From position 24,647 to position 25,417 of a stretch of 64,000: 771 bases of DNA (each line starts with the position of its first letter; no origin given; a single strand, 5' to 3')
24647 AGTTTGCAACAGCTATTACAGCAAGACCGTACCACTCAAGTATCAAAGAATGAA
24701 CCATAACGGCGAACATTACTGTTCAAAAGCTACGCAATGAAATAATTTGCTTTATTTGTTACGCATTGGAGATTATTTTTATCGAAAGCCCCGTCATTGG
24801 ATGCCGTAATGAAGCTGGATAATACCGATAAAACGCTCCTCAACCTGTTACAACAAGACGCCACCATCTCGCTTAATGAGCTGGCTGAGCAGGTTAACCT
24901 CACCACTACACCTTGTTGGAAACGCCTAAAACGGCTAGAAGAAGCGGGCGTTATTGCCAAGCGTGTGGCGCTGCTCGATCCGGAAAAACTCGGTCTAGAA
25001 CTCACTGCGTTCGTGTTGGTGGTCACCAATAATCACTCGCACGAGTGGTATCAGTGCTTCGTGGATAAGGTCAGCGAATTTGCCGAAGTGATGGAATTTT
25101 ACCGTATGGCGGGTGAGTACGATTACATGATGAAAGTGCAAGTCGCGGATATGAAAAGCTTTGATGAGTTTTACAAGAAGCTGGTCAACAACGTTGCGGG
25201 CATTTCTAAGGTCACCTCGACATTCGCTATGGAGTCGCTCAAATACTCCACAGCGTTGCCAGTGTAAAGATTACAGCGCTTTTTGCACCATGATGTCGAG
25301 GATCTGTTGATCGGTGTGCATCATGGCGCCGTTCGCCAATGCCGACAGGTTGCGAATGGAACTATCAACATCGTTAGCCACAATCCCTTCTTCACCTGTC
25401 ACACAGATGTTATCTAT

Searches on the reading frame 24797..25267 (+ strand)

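Call 57: search_protein_families(library=pfam, proteins=[window:24797-25267:+], max_evalue=0.0001)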
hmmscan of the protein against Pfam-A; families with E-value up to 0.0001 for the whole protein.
window:24797-25267:+ (156 aa): 4 families
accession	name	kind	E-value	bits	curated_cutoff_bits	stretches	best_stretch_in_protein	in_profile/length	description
PF01037.27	AsnC_trans_reg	-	1.6e-20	73.2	25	1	75-146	3-72/73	Lrp/AsnC ligand binding domain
PF13412.12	HTH_24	-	3.4e-18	65.4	21.9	1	7-53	1-47/48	Winged helix-turn-helix DNA-binding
PF13404.12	HTH_AsnC-type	-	4e-16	59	27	1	7-48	1-42/42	AsnC-type helix-turn-helix domain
PF08279.18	HTH_11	-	7.5e-06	26.2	25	1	13-52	4-44/55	HTH domain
